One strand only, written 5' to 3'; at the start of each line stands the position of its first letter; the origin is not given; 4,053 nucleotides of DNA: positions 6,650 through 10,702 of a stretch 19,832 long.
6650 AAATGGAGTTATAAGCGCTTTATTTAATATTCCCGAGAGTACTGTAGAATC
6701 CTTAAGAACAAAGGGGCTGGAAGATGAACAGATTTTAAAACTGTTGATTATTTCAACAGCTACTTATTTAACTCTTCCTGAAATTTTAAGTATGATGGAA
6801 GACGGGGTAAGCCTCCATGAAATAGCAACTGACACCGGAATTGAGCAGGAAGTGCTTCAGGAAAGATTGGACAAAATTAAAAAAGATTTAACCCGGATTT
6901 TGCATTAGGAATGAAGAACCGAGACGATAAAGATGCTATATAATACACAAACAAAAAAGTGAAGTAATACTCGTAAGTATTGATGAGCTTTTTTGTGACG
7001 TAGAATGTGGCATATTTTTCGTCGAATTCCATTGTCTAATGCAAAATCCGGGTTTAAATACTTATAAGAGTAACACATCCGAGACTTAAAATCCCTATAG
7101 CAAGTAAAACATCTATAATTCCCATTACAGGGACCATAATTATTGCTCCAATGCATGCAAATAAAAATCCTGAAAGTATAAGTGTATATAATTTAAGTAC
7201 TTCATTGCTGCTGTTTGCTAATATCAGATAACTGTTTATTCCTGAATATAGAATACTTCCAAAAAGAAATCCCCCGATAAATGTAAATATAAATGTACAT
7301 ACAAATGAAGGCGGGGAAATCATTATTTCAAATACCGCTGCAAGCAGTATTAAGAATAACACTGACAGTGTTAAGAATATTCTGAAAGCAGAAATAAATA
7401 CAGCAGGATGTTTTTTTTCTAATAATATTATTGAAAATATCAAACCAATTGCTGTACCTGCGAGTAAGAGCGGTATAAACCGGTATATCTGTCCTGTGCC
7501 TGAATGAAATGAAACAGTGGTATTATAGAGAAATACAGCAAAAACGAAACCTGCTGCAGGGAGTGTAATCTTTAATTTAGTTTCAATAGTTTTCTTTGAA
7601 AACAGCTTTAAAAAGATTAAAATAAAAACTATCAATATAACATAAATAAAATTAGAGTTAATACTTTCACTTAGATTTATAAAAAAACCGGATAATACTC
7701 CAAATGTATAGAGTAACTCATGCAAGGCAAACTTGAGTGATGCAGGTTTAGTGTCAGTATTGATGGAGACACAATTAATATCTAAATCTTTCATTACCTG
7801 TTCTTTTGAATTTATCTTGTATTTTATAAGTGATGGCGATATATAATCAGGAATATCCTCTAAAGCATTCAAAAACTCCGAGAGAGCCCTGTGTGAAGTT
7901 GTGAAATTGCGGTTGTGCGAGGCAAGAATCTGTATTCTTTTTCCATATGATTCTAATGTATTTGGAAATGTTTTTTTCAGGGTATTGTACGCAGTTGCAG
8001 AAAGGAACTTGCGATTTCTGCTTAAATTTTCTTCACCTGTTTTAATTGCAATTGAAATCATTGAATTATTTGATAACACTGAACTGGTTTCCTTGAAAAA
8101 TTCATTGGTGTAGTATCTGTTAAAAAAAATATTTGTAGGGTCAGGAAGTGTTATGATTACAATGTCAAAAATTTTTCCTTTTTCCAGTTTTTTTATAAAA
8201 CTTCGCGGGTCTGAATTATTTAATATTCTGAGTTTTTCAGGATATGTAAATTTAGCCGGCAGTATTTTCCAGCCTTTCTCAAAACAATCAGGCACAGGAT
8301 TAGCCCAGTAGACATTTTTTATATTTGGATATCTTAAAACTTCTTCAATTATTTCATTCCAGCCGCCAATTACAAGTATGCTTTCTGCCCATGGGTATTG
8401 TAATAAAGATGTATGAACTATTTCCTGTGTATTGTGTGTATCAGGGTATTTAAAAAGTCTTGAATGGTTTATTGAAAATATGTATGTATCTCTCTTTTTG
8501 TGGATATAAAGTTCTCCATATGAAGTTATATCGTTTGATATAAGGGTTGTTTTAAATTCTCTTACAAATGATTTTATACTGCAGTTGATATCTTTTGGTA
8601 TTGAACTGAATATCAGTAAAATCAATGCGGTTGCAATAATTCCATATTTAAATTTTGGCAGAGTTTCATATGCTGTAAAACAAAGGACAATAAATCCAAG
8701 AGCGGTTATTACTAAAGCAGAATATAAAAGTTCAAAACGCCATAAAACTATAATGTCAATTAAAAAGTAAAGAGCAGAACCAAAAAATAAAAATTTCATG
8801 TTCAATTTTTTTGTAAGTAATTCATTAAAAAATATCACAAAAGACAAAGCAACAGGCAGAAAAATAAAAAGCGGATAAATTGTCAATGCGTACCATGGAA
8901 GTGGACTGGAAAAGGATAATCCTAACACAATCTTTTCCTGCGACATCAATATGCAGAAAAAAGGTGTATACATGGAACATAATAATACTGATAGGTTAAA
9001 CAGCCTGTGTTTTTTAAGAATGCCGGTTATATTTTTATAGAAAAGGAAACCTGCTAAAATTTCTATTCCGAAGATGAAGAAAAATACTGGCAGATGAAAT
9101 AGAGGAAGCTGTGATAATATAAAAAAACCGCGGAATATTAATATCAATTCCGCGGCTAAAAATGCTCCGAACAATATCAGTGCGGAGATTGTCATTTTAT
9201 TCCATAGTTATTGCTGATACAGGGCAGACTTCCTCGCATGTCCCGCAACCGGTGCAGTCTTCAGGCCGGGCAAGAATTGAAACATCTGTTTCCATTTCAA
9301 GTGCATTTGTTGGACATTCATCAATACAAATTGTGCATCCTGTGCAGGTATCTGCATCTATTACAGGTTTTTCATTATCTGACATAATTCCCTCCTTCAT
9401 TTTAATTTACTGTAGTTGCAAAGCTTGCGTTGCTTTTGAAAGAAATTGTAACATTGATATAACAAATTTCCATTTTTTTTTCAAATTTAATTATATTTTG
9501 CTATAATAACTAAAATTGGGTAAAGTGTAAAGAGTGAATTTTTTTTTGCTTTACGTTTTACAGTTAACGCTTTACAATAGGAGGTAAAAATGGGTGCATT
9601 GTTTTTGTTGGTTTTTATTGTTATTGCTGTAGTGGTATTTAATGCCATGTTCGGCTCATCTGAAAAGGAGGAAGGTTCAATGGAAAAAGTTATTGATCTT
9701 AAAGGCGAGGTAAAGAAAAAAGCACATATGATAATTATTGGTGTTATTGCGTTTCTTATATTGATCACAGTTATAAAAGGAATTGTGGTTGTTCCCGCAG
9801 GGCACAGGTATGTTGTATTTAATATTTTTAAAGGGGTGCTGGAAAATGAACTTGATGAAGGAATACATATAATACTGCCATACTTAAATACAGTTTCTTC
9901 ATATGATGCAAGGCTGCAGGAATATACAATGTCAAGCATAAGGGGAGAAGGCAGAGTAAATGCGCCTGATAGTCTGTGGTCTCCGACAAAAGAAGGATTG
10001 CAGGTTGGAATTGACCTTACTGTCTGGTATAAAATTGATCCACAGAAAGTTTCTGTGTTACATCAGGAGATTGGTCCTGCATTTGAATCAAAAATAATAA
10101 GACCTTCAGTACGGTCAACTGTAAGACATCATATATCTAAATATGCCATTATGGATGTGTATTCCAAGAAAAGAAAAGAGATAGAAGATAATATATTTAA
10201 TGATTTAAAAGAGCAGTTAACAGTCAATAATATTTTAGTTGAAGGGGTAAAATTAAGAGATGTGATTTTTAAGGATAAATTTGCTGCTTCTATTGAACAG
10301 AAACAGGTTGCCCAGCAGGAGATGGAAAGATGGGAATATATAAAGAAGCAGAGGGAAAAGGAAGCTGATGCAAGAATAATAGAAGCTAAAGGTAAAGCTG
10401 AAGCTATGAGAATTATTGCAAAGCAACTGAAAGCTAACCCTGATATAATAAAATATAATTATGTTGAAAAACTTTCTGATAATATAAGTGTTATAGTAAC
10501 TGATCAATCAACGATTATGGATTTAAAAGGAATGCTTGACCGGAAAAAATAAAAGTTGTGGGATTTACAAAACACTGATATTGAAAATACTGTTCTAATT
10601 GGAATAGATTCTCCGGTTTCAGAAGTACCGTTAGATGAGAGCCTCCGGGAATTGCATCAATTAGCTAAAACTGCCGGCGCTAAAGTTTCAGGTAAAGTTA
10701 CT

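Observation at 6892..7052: Two-copy ~160-nt element with conserved loops and compensatory changes in all three helices: a candidate novel structured ncRNA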

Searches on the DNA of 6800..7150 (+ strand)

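Call 7: search_rna_families(source=window, start=6800, end=7150, threshold=evalue, max_evalue=10, show_alignments=3)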
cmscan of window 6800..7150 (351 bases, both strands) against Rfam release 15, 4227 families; matches with E-value up to 10: 5.
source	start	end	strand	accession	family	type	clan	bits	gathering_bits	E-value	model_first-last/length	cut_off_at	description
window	6883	7062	+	RF03926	MIR1435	Gene; miRNA;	-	35.5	94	0.00086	1-186/186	no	MIR1435 microRNA precursor family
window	6886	7059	+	RF04128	MIR8562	Gene; miRNA;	-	34.7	211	8.2e-05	1-242/242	no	MIR8562 microRNA precursor family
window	6886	7059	-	RF04128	MIR8562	Gene; miRNA;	-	29.8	211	0.00096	1-242/242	no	MIR8562 microRNA precursor family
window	6868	6896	-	RF00066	U7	Gene; snRNA;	-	12.8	34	2.9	1-62/62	no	U7 small nuclear RNA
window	7027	7150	-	RF02658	IRES_RhPV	Cis-reg; IRES;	-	9.5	688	3.6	436-579/579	5'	Rhopalosiphum padi virus 5'UTR internal ribosome entry site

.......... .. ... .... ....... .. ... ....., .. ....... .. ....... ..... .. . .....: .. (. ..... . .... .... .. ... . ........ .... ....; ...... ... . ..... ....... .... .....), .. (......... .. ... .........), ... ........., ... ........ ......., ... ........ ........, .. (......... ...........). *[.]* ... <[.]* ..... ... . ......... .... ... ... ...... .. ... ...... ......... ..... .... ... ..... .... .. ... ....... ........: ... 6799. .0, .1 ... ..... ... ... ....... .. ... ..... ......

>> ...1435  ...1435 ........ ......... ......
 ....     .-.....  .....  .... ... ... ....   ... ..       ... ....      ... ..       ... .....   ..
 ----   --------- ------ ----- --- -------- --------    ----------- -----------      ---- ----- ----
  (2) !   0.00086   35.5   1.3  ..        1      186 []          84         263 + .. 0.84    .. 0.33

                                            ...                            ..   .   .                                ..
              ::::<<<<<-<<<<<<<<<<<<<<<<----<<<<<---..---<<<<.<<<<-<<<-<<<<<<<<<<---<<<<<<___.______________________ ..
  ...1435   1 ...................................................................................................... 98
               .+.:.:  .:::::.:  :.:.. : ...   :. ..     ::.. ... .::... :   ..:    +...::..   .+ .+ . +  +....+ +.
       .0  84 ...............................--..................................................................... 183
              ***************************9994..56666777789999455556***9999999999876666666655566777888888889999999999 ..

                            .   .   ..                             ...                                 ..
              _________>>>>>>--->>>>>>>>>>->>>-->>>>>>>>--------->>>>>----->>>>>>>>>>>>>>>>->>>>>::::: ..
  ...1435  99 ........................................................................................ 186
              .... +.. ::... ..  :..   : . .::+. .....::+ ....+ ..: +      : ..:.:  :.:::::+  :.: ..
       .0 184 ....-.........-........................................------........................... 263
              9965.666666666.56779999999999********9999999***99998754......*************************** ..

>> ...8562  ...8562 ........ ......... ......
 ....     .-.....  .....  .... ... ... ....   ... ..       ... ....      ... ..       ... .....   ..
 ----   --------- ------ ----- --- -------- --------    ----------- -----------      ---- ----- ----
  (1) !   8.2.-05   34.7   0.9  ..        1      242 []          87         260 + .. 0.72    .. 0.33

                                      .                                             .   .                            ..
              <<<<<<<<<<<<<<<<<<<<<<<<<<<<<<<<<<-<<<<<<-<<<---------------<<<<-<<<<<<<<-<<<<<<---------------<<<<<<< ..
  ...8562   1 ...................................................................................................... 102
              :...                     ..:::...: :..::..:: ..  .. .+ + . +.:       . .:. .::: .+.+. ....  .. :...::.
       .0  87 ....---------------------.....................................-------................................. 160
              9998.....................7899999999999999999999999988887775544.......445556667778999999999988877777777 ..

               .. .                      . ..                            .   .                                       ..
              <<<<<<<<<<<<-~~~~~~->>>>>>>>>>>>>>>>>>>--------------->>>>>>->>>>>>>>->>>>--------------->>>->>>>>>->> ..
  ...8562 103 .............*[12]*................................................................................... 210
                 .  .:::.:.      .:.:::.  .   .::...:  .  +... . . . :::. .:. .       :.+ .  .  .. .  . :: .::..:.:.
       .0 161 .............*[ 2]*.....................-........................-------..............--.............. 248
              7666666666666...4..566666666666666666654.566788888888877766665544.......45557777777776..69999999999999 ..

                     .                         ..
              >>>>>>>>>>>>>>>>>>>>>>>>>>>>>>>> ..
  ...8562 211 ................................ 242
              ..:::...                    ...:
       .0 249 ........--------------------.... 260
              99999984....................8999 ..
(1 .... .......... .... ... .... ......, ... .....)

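Call 52: build_rna_model(alignment_id=A3, structure=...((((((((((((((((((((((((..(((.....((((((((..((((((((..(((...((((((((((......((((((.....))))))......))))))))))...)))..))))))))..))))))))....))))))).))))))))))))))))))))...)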
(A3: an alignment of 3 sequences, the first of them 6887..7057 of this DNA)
Model R1 built from alignment A3 (3 sequences, 173 columns); structure: as given.
model positions 170; base pairs 62; branch points 0; effective number of sequences 0.84; information 0.591 bits per position. Calibrated on 0.2 Mb of random sequence (short: E-values are rough).
structure used (alignment columns):
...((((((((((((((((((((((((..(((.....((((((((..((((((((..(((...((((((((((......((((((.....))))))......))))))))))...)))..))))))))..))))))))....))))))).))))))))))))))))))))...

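Call 54: search_with_rna_model(model_id=R1, sources=[window, L023, L024, L025, L026, L027, L028, L029, L030, L031, L032, L033, L034], max_evalue=10)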
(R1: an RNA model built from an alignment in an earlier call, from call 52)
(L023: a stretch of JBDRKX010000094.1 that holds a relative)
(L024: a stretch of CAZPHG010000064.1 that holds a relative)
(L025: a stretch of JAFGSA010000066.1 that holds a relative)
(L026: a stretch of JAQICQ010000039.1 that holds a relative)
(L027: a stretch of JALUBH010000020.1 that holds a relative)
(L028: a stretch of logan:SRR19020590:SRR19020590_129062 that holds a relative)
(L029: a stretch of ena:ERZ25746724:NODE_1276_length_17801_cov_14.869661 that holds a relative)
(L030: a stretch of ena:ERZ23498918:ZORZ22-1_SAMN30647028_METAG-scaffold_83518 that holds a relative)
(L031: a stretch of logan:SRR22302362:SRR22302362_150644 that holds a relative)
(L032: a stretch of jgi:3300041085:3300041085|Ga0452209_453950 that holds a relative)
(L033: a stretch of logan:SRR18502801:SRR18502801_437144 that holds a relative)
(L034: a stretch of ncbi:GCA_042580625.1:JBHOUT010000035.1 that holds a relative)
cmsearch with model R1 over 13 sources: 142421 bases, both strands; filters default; matches with E-value up to 10: 11.
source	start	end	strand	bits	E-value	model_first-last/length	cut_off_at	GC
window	16074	16243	+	197.2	1.7e-52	1-170/170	no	0.35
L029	10344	10515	+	189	3.3e-50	1-170/170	no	0.36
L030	713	884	+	189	3.3e-50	1-170/170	no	0.36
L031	678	849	+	189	3.3e-50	1-170/170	no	0.36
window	6887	7057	+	177.6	5.1e-47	1-170/170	no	0.34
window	6887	7057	-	79.4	1.2e-19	1-170/170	no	0.34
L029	10344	10515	-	69.7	5.7e-17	1-170/170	no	0.36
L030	713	884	-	69.7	5.7e-17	1-170/170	no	0.36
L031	678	849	-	69.7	5.7e-17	1-170/170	no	0.36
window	16074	16243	-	66.4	4.6e-16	1-170/170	no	0.35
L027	8081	8108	+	10.3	2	1-170/170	no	0.39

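Call 71: search_dna_similar(query=window:6887-7057:+, collection=plasmids, mode=distant, max_evalue=0.01, max_rows=10)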
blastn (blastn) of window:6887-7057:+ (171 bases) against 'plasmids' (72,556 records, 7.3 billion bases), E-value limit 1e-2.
No match.

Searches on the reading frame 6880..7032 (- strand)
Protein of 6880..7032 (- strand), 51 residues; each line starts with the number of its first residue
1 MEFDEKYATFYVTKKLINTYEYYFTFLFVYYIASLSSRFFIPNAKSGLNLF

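Call 75: search_protein_representatives(protein=window:6880-7032:-)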
Query: 51 residues. Proteins with E-value up to 0.001 (for the whole library): 0; up to 1e-10: 0; up to 1e-30: 0. The best 0 are listed.

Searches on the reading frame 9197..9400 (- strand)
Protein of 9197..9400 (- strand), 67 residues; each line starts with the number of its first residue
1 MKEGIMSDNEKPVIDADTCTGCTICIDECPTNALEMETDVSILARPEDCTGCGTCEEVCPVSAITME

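Call 26: search_protein_families(library=pfam, proteins=[window:9197-9400:-])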
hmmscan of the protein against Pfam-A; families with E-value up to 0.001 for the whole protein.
window:9197-9400:- (67 aa): 14 families
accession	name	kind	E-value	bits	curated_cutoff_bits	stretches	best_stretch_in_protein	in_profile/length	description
PF00037.32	Fer4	-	1.7e-16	59.7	21.1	2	46-65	5-24/24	4Fe-4S binding domain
PF14697.11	Fer4_21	-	1.1e-15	57.9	35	2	13-66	2-59/59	4Fe-4S dicluster domain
PF12838.12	Fer4_7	-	6.9e-14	52.5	27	2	18-63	1-52/52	4Fe-4S dicluster domain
PF12837.12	Fer4_6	-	3.4e-13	49.3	25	2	11-34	1-24/24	4Fe-4S binding domain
PF12797.12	Fer4_2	-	3.9e-12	45.7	24.5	2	11-31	2-22/22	4Fe-4S binding domain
PF13237.11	Fer4_10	-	2.1e-11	44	25.5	1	11-60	1-53/53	4Fe-4S dicluster domain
PF13187.11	Fer4_9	-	5.8e-10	39.5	27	1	19-64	2-52/52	4Fe-4S dicluster domain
PF13484.11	Fer4_16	-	6.8e-09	36.8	30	1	18-37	1-20/66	4Fe-4S double cluster binding domain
PF25160.1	LdpA_Fe-S-bd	-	2.4e-08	34.1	27.6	1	25-66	9-45/49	LdpA Fe-S cluster-binding domain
PF12800.12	Fer4_4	-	7.8e-08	32.4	24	1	46-61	1-16/17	4Fe-4S binding domain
PF12798.12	Fer4_3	-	3.1e-07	31.1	27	1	49-63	1-15/15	4Fe-4S binding domain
PF13183.11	Fer4_8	-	7.9e-06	26.8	27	0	16-61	2-66/68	4Fe-4S dicluster domain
PF17179.9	Fer4_22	-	3.2e-05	25.2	27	0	47-62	79-94/95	4Fe-4S dicluster domain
PF13534.11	Fer4_17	-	5.8e-05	24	22.2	0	44-61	41-58/61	4Fe-4S dicluster domain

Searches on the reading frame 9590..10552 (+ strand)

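Call 11: search_protein_families(library=pfam, proteins=[window:9590-10552:+])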
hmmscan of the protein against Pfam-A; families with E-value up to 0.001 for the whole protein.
window:9590-10552:+ (320 aa): 1 family
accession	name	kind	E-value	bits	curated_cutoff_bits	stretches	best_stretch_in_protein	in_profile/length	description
PF01145.31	Band_7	-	6.3e-34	118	23.6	1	67-260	2-166/176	SPFH domain / Band 7 family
